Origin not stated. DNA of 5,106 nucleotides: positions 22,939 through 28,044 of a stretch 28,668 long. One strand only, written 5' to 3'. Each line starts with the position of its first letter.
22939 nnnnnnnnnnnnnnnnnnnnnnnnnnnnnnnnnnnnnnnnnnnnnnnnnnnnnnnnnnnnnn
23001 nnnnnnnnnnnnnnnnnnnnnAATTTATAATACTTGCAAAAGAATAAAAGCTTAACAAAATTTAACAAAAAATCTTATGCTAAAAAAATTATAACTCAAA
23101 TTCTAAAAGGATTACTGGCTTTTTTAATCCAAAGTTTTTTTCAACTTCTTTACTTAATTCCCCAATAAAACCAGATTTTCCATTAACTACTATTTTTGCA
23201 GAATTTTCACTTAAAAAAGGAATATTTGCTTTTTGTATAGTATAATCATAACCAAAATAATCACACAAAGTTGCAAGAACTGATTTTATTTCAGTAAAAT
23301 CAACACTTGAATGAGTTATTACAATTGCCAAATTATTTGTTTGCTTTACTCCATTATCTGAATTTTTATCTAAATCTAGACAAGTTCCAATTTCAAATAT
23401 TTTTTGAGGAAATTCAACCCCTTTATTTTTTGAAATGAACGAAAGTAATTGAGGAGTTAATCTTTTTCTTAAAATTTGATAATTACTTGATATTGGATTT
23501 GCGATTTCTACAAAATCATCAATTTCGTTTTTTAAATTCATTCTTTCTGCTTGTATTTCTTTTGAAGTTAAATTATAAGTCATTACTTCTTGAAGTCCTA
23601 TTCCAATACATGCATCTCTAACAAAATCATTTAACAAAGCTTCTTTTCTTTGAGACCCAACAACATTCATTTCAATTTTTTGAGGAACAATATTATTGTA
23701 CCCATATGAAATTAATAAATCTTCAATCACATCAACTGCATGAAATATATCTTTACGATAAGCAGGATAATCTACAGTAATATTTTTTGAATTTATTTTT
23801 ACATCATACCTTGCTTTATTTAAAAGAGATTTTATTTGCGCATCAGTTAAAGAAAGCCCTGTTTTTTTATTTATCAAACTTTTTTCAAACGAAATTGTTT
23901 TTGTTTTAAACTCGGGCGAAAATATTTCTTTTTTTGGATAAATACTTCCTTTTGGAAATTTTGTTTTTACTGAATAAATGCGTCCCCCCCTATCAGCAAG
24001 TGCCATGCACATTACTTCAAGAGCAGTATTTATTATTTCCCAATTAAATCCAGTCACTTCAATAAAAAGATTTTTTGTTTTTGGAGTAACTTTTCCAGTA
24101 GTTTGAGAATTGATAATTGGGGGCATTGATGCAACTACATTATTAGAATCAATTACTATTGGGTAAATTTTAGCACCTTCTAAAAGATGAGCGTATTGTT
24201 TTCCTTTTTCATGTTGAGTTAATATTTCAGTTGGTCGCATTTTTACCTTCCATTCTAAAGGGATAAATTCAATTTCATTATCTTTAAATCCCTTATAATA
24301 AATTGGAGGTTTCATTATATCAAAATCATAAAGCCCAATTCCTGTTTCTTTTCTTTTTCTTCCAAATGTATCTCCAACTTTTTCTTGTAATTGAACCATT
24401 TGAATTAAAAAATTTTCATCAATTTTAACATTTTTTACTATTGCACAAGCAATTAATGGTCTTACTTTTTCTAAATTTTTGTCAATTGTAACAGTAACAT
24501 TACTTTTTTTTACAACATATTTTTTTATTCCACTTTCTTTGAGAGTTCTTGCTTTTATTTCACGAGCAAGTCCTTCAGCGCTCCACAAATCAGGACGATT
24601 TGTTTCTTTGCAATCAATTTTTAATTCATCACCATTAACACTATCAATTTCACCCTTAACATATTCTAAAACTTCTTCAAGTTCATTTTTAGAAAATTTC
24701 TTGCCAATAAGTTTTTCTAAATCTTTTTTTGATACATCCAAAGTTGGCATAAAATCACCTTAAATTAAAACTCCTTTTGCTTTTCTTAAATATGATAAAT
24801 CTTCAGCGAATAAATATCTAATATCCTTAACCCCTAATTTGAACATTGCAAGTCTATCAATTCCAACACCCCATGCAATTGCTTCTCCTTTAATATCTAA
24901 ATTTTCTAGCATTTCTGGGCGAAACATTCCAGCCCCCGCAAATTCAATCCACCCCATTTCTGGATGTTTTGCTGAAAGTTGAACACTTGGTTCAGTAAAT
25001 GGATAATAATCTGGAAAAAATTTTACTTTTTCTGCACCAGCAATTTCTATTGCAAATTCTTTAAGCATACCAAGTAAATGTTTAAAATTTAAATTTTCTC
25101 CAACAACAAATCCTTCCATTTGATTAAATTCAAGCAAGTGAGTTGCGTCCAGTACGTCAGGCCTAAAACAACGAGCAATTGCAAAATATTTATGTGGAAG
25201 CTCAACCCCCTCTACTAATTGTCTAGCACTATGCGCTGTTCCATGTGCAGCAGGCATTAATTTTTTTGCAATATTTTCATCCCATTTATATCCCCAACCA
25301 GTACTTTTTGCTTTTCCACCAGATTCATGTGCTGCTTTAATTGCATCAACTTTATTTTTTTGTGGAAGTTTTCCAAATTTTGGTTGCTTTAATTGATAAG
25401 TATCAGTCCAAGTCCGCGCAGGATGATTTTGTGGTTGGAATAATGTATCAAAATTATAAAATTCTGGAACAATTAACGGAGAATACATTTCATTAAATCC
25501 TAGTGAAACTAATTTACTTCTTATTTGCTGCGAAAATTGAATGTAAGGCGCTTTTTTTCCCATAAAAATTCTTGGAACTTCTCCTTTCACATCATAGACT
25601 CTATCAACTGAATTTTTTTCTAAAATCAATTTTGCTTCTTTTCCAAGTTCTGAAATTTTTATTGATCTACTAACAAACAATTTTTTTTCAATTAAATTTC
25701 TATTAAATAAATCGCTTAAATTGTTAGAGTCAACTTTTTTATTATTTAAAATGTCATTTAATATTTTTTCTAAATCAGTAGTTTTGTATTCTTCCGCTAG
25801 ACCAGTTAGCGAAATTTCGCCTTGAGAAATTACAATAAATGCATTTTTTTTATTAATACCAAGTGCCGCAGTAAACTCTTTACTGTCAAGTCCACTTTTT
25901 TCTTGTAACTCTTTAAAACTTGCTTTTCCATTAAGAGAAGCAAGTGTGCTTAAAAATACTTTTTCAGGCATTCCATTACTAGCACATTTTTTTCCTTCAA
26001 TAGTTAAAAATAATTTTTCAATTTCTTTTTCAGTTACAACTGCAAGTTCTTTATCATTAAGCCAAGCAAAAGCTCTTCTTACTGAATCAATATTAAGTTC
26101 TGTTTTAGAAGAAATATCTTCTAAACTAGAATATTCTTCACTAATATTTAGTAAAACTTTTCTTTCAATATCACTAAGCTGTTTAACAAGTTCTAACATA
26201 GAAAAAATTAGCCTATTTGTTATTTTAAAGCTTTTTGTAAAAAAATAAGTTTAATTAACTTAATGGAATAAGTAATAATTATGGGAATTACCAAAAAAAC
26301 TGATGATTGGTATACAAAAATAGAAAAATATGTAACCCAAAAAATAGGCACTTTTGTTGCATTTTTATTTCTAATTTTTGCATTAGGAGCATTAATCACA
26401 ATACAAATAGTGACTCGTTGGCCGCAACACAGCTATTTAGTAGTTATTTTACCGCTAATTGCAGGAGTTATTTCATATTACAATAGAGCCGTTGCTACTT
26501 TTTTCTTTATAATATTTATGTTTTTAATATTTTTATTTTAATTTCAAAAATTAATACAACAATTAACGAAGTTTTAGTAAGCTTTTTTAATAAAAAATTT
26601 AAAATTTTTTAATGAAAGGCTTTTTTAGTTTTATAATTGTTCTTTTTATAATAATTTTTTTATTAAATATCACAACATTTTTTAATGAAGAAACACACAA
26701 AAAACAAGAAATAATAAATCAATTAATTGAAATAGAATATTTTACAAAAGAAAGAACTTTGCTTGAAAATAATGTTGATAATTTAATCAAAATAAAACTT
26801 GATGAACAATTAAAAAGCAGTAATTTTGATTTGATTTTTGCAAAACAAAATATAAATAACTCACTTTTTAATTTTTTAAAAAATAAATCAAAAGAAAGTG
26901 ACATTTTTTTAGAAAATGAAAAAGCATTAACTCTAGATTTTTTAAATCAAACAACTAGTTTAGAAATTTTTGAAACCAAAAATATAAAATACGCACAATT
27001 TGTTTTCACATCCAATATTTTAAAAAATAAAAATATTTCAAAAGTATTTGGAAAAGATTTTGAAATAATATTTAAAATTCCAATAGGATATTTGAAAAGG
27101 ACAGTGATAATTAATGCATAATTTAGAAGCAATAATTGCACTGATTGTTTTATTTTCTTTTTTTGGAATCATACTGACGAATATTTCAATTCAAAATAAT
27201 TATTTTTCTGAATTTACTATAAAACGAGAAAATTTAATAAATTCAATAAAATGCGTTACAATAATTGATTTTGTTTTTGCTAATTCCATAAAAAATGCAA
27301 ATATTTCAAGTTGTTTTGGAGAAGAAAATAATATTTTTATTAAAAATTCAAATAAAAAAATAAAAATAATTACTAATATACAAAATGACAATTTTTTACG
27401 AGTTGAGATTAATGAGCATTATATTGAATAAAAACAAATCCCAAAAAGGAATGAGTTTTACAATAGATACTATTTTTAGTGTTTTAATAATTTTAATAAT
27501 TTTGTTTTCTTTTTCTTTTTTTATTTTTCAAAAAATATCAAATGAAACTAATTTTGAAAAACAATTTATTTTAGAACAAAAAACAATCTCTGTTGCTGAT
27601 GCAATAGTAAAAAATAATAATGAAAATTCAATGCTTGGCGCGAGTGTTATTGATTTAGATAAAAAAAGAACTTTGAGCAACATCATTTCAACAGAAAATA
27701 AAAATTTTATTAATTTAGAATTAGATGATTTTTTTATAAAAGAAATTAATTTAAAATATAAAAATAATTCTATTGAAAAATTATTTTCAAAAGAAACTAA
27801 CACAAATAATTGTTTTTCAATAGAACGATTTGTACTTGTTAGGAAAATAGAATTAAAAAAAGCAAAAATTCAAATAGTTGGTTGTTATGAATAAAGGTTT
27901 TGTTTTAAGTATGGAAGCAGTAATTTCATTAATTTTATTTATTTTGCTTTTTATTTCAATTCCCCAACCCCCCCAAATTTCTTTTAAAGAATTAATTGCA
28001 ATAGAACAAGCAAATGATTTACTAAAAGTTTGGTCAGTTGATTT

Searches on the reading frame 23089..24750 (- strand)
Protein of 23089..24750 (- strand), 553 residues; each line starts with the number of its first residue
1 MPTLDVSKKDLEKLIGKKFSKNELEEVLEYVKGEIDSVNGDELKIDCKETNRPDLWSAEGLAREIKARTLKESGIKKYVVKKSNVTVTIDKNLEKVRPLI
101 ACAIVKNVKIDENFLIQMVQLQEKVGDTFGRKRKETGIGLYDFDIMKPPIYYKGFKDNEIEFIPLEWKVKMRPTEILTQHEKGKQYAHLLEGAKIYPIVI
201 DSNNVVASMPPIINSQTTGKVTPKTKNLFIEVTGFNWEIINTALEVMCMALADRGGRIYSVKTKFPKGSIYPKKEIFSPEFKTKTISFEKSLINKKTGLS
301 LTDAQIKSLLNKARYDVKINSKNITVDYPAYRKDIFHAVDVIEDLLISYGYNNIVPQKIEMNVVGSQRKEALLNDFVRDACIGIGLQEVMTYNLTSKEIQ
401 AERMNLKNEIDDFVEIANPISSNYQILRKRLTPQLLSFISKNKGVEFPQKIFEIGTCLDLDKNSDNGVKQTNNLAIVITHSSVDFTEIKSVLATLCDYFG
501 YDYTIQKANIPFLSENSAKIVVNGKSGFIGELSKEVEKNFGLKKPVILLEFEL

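Call 12: search_protein_families(library=pfam, proteins=[window:23089-24750:-])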
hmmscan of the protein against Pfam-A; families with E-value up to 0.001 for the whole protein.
window:23089-24750:- (553 aa): 4 families
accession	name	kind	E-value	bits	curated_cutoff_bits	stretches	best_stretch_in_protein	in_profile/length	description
PF17759.6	tRNA_synthFbeta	-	2.9e-40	138.5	22.4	1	361-553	8-214/214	Phenylalanyl tRNA synthetase beta chain CLM domain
PF03484.21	B5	-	2.7e-21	75.9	28.6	1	286-351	1-67/67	tRNA synthetase B5 domain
PF18262.7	PhetRS_B1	-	1.2e-06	29.1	26.8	1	1-66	1-78/83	Phe-tRNA synthetase beta subunit B1 domain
PF03483.22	B3_4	-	2e-05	24.7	29.3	1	180-242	88-134/174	B3/4 domain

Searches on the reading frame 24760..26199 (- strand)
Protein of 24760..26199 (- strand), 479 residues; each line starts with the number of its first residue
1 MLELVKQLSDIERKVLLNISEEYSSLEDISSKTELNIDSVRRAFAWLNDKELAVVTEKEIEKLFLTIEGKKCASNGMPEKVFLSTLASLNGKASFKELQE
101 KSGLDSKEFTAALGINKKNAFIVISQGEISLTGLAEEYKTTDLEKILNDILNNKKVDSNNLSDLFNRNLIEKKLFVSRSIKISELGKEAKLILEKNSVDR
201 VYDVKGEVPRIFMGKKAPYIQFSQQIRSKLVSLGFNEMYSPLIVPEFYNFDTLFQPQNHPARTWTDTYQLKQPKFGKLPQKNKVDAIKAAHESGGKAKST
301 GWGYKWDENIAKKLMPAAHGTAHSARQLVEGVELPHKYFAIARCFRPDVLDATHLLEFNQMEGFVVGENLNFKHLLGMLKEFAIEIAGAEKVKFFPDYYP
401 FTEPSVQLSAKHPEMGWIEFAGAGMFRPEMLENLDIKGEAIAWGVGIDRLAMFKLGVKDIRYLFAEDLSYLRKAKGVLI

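Call 12: search_protein_families(library=pfam, proteins=[window:24760-26199:-])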
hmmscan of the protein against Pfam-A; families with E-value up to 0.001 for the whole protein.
window:24760-26199:- (479 aa): 4 families
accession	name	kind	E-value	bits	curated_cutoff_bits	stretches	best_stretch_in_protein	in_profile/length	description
PF01409.25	tRNA-synt_2d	-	1.5e-77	260.9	19.8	1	202-473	2-245/246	tRNA synthetases class II core domain (F)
PF00152.25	tRNA-synt_2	-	1.5e-07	31.3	25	0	336-364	92-120/308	tRNA synthetases class II (D, K and N)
PF10771.15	DUF2582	-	1.5e-05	25.5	24.2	0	90-114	20-44/65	Winged helix-turn-helix domain (DUF2582)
PF17759.6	tRNA_synthFbeta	-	0.00073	19.5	22.4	0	337-441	98-208/214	Phenylalanyl tRNA synthetase beta chain CLM domain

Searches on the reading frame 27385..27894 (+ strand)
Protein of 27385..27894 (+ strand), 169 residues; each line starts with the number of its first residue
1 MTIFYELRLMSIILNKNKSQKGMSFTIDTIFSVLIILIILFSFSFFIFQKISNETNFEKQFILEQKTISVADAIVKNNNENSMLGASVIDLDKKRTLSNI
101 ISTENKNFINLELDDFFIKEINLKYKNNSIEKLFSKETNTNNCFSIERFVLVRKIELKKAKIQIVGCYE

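Call 12: search_protein_families(library=pfam, proteins=[window:27385-27894:+])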
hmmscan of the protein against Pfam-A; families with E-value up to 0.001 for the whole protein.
window:27385-27894:+ (169 aa): 1 family
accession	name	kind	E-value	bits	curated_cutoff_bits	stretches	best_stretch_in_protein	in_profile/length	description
PF11044.13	TMEMspv1-c74-12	-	0.00044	20.8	25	0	27-52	5-30/49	Plectrovirus spv1-c74 ORF 12 transmembrane protein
